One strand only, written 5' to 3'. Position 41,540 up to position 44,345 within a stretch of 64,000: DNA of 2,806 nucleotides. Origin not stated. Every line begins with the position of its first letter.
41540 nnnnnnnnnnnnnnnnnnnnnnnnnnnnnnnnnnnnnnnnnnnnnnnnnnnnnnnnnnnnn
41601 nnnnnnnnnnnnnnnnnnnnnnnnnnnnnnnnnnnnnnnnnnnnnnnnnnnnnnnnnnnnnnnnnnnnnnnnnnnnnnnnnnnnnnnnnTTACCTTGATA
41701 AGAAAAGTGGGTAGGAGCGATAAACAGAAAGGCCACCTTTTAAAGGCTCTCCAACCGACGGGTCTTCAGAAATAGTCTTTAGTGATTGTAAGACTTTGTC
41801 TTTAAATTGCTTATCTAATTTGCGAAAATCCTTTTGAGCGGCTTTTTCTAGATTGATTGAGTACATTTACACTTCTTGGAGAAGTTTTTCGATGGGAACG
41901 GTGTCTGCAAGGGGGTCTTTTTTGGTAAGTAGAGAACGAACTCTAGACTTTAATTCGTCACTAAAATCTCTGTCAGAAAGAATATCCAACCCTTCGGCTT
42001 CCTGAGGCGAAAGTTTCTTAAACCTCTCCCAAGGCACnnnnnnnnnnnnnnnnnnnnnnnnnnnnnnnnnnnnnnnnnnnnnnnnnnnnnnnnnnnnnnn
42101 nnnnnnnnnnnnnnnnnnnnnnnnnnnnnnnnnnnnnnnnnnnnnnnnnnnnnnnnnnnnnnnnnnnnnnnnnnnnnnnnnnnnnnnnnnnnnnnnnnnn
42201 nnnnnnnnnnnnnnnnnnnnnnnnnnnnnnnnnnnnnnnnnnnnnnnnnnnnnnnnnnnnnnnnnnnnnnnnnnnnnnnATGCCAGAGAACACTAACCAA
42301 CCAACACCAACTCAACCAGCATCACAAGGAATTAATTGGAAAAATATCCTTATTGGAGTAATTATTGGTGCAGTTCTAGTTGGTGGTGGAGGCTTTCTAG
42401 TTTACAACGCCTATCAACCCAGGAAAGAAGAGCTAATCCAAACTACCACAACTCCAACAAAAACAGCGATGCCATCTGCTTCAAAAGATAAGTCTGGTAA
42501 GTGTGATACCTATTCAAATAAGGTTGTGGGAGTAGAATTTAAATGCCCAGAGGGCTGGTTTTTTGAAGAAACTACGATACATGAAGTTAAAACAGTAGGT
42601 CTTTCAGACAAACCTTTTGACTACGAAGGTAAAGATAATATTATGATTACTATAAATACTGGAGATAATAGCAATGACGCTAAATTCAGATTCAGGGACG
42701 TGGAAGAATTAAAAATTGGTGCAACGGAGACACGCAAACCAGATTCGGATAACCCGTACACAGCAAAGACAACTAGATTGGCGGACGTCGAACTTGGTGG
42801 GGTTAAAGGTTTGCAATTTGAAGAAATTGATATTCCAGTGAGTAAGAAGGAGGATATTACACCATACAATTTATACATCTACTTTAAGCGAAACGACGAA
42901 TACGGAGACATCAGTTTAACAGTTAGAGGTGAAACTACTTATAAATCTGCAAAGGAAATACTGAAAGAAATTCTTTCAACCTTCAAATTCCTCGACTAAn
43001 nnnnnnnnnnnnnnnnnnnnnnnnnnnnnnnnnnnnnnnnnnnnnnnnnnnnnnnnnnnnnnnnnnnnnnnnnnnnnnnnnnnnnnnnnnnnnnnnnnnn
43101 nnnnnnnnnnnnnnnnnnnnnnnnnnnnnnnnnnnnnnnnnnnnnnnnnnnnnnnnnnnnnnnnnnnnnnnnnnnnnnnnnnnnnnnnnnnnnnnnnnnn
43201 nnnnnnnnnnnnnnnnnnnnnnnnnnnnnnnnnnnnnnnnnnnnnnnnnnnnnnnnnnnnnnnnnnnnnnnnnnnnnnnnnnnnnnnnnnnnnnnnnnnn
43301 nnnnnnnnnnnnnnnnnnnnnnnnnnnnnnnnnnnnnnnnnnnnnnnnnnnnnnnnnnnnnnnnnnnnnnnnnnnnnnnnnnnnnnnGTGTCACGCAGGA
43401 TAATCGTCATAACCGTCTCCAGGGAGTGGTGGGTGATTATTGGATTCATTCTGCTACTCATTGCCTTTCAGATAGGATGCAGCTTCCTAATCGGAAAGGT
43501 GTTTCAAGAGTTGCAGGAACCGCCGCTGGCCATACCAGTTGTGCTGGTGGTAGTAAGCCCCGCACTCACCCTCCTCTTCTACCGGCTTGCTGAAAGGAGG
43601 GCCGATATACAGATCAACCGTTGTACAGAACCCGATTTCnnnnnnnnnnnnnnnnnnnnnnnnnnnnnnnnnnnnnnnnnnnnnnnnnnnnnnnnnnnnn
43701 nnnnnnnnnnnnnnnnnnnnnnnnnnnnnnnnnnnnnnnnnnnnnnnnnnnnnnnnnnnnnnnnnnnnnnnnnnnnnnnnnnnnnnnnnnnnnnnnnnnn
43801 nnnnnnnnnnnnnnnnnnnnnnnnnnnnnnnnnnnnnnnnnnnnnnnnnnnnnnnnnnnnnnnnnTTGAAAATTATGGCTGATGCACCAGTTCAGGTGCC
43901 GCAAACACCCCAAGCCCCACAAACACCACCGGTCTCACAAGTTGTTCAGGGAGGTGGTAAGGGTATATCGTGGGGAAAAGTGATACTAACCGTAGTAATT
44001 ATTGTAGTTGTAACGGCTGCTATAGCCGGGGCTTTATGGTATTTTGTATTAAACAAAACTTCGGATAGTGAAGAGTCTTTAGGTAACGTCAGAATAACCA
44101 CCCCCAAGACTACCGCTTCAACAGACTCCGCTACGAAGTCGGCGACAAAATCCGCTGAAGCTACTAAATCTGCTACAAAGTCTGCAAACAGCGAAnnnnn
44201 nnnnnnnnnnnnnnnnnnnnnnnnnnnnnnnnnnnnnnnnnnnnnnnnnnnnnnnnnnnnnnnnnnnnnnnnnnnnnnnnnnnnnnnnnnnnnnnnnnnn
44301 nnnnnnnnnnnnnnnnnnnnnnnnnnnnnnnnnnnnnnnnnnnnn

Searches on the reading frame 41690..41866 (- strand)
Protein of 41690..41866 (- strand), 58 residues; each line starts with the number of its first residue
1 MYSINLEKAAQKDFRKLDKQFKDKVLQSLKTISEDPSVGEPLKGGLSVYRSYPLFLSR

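Call 27: search_protein_families(library=pfam, proteins=[window:41690-41866:-], max_evalue=1)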
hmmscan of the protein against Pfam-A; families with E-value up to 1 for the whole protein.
window:41690-41866:- (58 aa): 5 families
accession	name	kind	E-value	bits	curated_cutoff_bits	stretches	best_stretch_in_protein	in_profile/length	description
PF15781.12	ParE-like_toxin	-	2.4e-06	27.9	28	1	7-54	4-51/87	ParE-like toxin of type II bacterial toxin-antitoxin system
PF05016.21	ParE_toxin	-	0.0014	19.6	23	1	5-45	2-57/89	ParE toxin of type II toxin-antitoxin system, parDE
PF03532.18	OMS28_porin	-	0.04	13.6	27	1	5-34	36-63/253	OMS28 porin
PF05973.20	Gp49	-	0.11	13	23.9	1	12-44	1-34/90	Phage derived protein Gp49-like (DUF891)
PF07488.18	Glyco_hydro_67M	-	0.17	11.3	23.5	1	7-43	210-246/326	Glycosyl hydrolase family 67 middle domain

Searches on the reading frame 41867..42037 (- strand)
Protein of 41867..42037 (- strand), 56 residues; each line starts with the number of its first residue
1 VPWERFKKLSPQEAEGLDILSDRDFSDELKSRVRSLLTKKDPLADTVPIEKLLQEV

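Call 27: search_protein_families(library=pfam, proteins=[window:41867-42037:-], max_evalue=1)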
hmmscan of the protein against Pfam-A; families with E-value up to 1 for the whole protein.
window:41867-42037:- (56 aa): 0 families

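Call 52: find_encoding_contigs(protein=window:41867-42037:-, flank=400, max_places=10)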
Protein window:41867-42037:- (56 aa): 5 contigs read that carry it; 1 place shown.
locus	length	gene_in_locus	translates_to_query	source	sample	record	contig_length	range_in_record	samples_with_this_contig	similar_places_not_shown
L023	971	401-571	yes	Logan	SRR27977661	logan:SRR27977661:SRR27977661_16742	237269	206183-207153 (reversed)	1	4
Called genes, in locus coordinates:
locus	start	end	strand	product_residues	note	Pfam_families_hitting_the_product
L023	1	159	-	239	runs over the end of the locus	-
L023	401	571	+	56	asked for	-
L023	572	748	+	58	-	PF15781:ParE-like_toxin (weak)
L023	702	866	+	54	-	PF15781:ParE-like_toxin (weak)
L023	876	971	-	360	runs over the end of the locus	PF00091:Tubulin, PF12327:FtsZ_C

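Call 65: find_encoding_contigs(protein=window:41867-42037:-, flank=10000, max_places=10)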
Protein window:41867-42037:- (56 aa): 5 contigs read that carry it; 2 places shown.
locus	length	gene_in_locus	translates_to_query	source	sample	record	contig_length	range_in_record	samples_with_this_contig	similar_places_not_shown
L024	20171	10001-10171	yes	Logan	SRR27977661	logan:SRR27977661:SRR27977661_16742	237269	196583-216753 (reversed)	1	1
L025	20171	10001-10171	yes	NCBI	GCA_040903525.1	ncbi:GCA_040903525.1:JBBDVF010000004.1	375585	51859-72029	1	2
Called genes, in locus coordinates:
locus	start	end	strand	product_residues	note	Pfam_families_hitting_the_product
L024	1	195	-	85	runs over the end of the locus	PF01016:Ribosomal_L27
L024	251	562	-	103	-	PF00829:Ribosomal_L21p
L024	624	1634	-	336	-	PF01098:FTSW_RODA_SPOVE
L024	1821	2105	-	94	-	-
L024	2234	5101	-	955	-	PF00133:tRNA-synt_1, PF09334:tRNA-synt_1g (weak), PF08264:Anticodon_1, PF19302:DUF5915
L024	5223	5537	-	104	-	PF10685:KGG (faint), PF00477:LEA_5 (weak)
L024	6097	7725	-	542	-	PF06418:CTP_synth_N, PF00117:GATase, PF07722:Peptidase_C26 (weak)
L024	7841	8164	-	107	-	-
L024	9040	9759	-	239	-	-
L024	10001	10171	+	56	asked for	-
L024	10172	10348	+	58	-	PF15781:ParE-like_toxin (weak)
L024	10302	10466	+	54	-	PF15781:ParE-like_toxin (weak)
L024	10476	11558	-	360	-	PF00091:Tubulin, PF12327:FtsZ_C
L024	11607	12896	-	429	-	PF11104:PilM_2 (faint), PF14450:FtsA (weak), PF02491:SHS2_FTSA, PF06277:EutA (weak), PF06723:MreB_Mbl, PF14450:FtsA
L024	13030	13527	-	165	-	-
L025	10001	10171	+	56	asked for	-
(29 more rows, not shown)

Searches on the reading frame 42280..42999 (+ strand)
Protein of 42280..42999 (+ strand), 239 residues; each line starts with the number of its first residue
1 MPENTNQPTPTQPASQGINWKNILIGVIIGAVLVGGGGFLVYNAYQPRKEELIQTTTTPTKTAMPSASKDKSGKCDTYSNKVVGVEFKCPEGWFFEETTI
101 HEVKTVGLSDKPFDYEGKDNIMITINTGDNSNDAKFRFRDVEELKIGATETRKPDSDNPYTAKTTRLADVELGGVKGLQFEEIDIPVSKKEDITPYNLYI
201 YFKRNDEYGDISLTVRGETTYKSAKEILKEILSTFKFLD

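Call 13: find_encoding_contigs(protein=window:42280-42999:+, flank=5000, max_places=10)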
Protein window:42280-42999:+ (239 aa): 6 contigs read that carry it; 3 places shown.
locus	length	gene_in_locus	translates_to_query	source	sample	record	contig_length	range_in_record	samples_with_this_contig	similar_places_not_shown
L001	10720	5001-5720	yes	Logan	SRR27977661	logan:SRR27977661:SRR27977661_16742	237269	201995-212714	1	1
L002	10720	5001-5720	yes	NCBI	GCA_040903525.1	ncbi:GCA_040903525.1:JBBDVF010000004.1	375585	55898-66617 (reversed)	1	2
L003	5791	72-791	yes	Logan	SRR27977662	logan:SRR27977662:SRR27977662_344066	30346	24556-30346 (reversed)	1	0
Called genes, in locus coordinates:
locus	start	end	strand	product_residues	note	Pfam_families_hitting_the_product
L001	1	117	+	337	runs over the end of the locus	PF01098:FTSW_RODA_SPOVE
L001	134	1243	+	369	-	PF03033:Glyco_transf_28, PF04101:Glyco_tran_28_C, PF00201:UDPGT (weak)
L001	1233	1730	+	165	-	-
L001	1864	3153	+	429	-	PF11104:PilM_2 (faint), PF14450:FtsA (weak), PF02491:SHS2_FTSA, PF06277:EutA (weak), PF06723:MreB_Mbl, PF14450:FtsA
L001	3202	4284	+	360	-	PF00091:Tubulin, PF12327:FtsZ_C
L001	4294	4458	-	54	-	PF15781:ParE-like_toxin (weak)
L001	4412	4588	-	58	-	PF15781:ParE-like_toxin (weak)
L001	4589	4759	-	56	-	-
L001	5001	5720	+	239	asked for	-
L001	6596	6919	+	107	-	-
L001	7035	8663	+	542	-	PF06418:CTP_synth_N, PF00117:GATase, PF07722:Peptidase_C26 (weak)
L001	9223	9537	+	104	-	PF10685:KGG (faint), PF00477:LEA_5 (weak)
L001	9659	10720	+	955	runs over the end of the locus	PF00133:tRNA-synt_1, PF09334:tRNA-synt_1g (weak), PF08264:Anticodon_1, PF19302:DUF5915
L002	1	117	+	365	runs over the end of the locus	PF01098:FTSW_RODA_SPOVE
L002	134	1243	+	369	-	PF03033:Glyco_transf_28, PF04101:Glyco_tran_28_C, PF00201:UDPGT (weak)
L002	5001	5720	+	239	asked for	-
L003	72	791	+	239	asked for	-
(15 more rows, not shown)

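Call 18: find_homologous_proteins(query=window:42280-42996:+, max_evalue=0.001)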
Query window:42280-42996:+ (239 aa): 13 proteins with E <= 0.001 among 743 candidates.
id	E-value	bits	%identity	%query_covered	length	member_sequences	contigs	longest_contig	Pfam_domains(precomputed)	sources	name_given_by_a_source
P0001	6.3e-157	538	100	100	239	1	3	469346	-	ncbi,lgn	ncbi:MAG: hypothetical protein WD231_01895 [Candidatus Woykebacteria bacterium]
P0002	1.3e-25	108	37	73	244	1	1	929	-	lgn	-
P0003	2.1e-22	98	32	100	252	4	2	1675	PF18933.7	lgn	-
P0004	2.3e-22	97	57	37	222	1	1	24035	-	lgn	-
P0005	1.9e-21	94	74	21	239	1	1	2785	-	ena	-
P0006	4.3e-21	93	70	21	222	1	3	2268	-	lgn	-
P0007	5.6e-20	90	32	100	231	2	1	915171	-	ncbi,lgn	-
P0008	1.3e-16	79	33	100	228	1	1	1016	-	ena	-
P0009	1.4e-16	79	31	88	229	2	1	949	-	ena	-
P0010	1.2e-14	72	70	19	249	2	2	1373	-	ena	-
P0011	3.0e-11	61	41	39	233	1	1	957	-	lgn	-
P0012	4.8e-11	60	29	100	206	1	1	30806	-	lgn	-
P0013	6.1e-4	37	27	75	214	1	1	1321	-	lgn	-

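Call 27: search_protein_families(library=pfam, proteins=[window:42280-42996:+, P0003, P0007], max_evalue=1)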
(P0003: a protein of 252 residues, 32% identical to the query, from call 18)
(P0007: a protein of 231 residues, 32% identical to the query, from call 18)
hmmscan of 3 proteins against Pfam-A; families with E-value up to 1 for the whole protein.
window:42280-42996:+ (239 aa): 2 families
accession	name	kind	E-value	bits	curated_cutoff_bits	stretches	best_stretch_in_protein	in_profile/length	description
PF18933.6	PsbP_2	-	0.0018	18.8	27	1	54-161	23-133/184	PsbP-like protein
PF14283.11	CD1107-like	-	0.1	12.9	26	1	2-50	109-158/158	Mobile element protein CD1107-like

P0003 (252 aa): 2 families
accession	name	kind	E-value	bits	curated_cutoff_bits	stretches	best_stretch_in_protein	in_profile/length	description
PF18933.6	PsbP_2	-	6.3e-05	23.5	27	1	83-251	35-184/184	PsbP-like protein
PF14283.11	CD1107-like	-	0.22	11.8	26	1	6-56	109-157/158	Mobile element protein CD1107-like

P0007 (231 aa): 3 families
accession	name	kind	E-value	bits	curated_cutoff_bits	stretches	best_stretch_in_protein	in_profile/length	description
PF22852.1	SoxE_N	-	0.0028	17.9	27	1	24-60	11-48/48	Sulfocyanin, N-terminal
PF14880.11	COX14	-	0.063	13.5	25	1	29-46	22-39/59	Cytochrome oxidase c assembly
PF08503.15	DapH_N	-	0.2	12.4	27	0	168-215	14-59/86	Tetrahydrodipicolinate succinyltransferase N-terminal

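Call 28: find_encoding_contigs(protein=P0007, flank=3000, max_places=4)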
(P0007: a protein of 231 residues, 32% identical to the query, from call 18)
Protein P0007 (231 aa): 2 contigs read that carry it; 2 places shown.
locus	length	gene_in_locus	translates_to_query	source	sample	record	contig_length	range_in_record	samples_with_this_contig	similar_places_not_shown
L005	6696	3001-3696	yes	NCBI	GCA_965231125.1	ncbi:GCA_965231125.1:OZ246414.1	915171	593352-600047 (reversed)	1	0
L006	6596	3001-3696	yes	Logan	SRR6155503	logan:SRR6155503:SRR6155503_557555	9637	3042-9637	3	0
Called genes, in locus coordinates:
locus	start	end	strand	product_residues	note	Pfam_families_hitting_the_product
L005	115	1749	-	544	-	PF00239:Resolvase, PF07508:Recombinase, PF13408:Zn_ribbon_recom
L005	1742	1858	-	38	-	-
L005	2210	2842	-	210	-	-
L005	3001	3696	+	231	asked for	-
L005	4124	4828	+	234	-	PF02096:60KD_IMP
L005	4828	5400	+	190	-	PF01145:Band_7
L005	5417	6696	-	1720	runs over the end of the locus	PF19999:fvmX3 (faint), PF16640:Big_3_5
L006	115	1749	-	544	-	PF00239:Resolvase, PF07508:Recombinase, PF13408:Zn_ribbon_recom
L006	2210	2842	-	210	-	-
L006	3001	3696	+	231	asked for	-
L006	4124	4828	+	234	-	PF02096:60KD_IMP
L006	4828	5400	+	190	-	PF01145:Band_7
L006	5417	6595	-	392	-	?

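Call 29: find_encoding_contigs(protein=P0004, flank=3000, max_places=4)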
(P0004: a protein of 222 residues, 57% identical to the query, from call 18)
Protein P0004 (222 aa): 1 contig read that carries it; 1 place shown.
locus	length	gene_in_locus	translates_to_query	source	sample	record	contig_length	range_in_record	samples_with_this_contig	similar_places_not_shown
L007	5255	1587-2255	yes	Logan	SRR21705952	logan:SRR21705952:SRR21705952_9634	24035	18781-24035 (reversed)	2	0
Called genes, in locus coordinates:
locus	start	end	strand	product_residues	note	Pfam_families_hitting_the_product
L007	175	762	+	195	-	-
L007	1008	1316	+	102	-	-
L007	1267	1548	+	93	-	-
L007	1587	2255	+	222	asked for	-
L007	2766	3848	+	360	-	PF00270:DEAD, PF04851:ResIII (faint), PF00271:Helicase_C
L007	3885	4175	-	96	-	PF11373:DUF3175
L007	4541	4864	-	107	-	PF02604:PhdYeFM_antitox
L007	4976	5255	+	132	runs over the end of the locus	-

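Call 30: find_encoding_contigs(protein=P0012, flank=3000, max_places=4)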
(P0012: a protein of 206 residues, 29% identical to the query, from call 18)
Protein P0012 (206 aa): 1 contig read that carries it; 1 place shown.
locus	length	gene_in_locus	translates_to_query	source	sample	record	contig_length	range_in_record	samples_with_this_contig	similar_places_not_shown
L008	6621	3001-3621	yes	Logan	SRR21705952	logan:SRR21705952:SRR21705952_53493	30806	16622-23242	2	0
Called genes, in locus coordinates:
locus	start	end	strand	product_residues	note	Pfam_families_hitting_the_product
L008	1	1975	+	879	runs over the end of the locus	PF26449:DUF8128, PF01935:DUF87 (weak), PF02534:T4SS-DNA_transf (faint), PF10412:TrwB_AAD_bind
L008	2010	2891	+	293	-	-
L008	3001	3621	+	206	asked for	-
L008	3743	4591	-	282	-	PF07719:TPR_2 (faint), PF14559:TPR_19 (faint), PF13431:TPR_17 (faint)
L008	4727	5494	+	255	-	PF20772:TACO1_YebC_N, PF01709:Transcrip_reg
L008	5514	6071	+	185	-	PF02075:RuvC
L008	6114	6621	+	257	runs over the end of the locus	PF18900:DUF5656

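Call 41: find_related_loci(query=A2, collection=genome_contigs, flank=10000)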
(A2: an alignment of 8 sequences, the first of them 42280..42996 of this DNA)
Query A2 (239 aa) in genome_contigs; peptide patterns used: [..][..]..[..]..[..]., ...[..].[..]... (x = any residue, [..] = any of these).
39 stretches matched a pattern; 6 encode a relative of the query (tblastn E <= 1e-3); 6 distinct loci.
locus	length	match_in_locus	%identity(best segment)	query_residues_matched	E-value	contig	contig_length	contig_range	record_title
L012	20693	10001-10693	32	1-239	1e-23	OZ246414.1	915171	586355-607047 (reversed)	MAG: uncultured Gammaproteobacteria bacterium isolate SRP119689_co1_109 genome assembly, chromosome: 1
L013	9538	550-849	48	2-93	7e-22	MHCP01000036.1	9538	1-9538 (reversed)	MAG: Candidatus Woykebacteria bacterium RBG_13_40_15 RBG_13_scaffold_8168, whole genome shotgun sequence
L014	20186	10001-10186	63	1-68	4e-19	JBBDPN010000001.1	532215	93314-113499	MAG: Candidatus Woykebacteria bacterium isolate LejiaB_43_27 Lejia_B_10_length_532215_cov_16, whole genome shotgun seque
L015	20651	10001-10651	31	18-238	4e-17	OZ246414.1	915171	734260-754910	MAG: uncultured Gammaproteobacteria bacterium isolate SRP119689_co1_109 genome assembly, chromosome: 1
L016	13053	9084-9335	55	15-93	6e-16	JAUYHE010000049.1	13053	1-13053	MAG: bacterium isolate C24_maxbin.080_sub C24_k141_538848, whole genome shotgun sequence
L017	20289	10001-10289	79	1-97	4e-22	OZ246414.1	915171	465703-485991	MAG: uncultured Gammaproteobacteria bacterium isolate SRP119689_co1_109 genome assembly, chromosome: 1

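Call 45: find_encoding_contigs(protein=window:42280-42999:+, flank=120, max_places=10)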
Protein window:42280-42999:+ (239 aa): 5 contigs read that carry it; 5 places shown.
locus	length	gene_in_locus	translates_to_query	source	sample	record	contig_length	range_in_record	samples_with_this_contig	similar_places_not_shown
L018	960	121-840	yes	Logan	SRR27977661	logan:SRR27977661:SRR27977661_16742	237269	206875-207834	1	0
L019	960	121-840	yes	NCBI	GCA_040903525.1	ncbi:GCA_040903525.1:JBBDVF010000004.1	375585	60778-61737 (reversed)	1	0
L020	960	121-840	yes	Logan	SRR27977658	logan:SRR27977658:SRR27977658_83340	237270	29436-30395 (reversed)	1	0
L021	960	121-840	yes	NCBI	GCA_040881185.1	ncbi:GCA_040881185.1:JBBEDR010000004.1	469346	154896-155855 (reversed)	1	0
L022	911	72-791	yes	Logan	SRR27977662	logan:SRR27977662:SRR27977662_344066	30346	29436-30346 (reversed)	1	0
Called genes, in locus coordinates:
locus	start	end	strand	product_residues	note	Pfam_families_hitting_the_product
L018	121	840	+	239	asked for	-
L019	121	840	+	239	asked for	-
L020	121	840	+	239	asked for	-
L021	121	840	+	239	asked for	-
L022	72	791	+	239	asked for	-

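Call 49: list_cluster_members(proteins=[window:42280-42996:+])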
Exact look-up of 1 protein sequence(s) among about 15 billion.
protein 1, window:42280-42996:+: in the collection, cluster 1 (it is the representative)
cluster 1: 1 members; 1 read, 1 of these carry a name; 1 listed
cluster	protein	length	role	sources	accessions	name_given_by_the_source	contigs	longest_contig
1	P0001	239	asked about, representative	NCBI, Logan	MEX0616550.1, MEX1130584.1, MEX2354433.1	MAG: hypothetical protein WD231_01895 [Candidatus Woykebacteria bacterium]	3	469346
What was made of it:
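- Tried and rejected: I tried to recover the SRR27977662 contig on the other side of the break, and a third NCBI MAG (three protein accessions, call 49).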

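Call 59: predict_structure(alignment_id=A1)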
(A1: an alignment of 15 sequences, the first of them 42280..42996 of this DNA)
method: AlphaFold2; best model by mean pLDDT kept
length: 239 residues; sequences in the alignment: 15
mean_pLDDT: 48.8   pTM: 0.40
mean pLDDT of the five models: 48.8, 47.4, 46.3, 45.8, 45.5
residues with pLDDT >= 90: 0; 70-90: 17; 50-70: 90; < 50: 132
segments of 3 or more residues with pLDDT < 50: 35-38, 45-71, 96-148, 153-156, 167-181, 183-190, 203-209, 216-221
pLDDT, mean of each block of 10 residues (from residue 1): 53 60 63 52 49 43 41 65 68 50 29 32 30 28 46 50 49 37 47 51 47 48 62 72
secondary structure, 60 per line:
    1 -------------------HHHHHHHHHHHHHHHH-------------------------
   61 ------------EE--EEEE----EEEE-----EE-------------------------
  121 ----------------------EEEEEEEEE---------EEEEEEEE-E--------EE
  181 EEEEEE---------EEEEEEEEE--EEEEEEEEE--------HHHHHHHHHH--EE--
elements in order: H20-35 E77-80 E85-88 E143-151 E161-168 E179-186 E196-204 E207-215 H224-233
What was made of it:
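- On PsbP_2 (PF18933) domain proteins (for the downstream gene): The AlphaFold model was too poor to test the fold (pLDDT 48.8, call 59).
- Tried and rejected: The AlphaFold model of paralog 3 was too poor (pLDDT 48.8, call 59), so no fold search was run.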

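Call 66: find_encoding_contigs(protein=P0001, flank=100, max_places=10)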
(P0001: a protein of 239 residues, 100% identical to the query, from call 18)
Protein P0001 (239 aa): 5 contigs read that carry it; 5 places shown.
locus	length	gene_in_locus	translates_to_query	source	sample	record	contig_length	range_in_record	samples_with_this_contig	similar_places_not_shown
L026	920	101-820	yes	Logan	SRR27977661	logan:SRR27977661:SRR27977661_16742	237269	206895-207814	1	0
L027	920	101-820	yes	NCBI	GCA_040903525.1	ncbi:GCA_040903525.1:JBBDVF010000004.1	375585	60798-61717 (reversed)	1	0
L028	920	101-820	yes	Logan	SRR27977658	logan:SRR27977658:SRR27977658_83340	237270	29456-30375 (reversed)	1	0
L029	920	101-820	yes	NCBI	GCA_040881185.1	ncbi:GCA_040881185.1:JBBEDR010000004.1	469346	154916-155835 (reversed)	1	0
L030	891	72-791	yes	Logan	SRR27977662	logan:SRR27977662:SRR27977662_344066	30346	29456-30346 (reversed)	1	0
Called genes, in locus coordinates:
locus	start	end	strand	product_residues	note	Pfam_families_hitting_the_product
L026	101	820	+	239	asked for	-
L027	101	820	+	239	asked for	-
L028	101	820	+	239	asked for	-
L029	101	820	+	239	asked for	-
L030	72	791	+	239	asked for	-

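Call 68: find_related_loci(query=A2, collection=metagenome_contigs, flank=2000)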
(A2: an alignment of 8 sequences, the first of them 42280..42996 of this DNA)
Query A2 (239 aa) in metagenome_contigs; peptide patterns used: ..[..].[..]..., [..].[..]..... (x = any residue, [..] = any of these).
264 stretches matched a pattern; 19 encode a relative of the query (tblastn E <= 1e-3); 19 distinct loci.
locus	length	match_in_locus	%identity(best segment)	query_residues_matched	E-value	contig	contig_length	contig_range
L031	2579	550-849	48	2-93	3e-22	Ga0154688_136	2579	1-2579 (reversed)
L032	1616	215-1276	53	15-91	9e-19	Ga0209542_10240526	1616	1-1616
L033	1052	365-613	53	15-91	8e-19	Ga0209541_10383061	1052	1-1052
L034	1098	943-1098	71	1-50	4e-18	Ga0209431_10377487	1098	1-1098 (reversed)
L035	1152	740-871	76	7-51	5e-18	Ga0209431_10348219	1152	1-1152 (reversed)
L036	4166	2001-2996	48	1-93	2e-17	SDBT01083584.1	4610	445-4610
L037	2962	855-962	78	16-51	2e-14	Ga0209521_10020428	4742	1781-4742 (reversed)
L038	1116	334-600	37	18-97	2e-12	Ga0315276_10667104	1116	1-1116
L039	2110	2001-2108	70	7-43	5e-11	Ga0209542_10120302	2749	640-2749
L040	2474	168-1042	45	12-84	6e-10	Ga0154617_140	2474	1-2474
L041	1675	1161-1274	66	25-62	3e-9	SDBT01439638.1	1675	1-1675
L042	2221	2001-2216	39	18-80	1e-8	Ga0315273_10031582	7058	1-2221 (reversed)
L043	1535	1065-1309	83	17-95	1e-8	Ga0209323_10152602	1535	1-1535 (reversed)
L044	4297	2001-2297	30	2-96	2e-7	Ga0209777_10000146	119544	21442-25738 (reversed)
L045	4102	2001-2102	59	18-51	2e-7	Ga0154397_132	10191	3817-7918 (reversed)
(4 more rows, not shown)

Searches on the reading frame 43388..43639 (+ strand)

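Call 27: search_protein_families(library=pfam, proteins=[window:43388-43639:+], max_evalue=1)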
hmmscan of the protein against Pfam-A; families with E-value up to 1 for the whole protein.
window:43388-43639:+ (84 aa): 2 families
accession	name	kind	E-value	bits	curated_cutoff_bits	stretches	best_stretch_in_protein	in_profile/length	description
PF03994.20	DUF350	-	0.098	13.2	26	1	15-63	77-128/133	Domain of Unknown Function (DUF350)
PF02706.20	Wzz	-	0.27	12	25.5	1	6-40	8-42/91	Chain length determinant protein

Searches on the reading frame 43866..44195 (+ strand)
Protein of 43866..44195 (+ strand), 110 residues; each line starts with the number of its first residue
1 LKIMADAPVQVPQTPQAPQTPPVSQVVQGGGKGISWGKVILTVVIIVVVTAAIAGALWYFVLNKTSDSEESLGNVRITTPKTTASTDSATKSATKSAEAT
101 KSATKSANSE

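Call 27: search_protein_families(library=pfam, proteins=[window:43866-44195:+], max_evalue=1)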
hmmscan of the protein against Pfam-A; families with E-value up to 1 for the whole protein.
window:43866-44195:+ (110 aa): 3 families
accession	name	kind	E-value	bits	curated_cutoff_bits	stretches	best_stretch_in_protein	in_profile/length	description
PF13858.11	DUF4199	-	0.0026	18.7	32.3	1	30-103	58-131/165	Protein of unknown function (DUF4199)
PF22004.1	SPAR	-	0.01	16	27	1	39-100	5-68/75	Small regulatory polypeptide of amino acid response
PF19911.4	DUF6384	-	0.019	14.5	25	1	35-108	95-166/308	Family of unknown function (DUF6384)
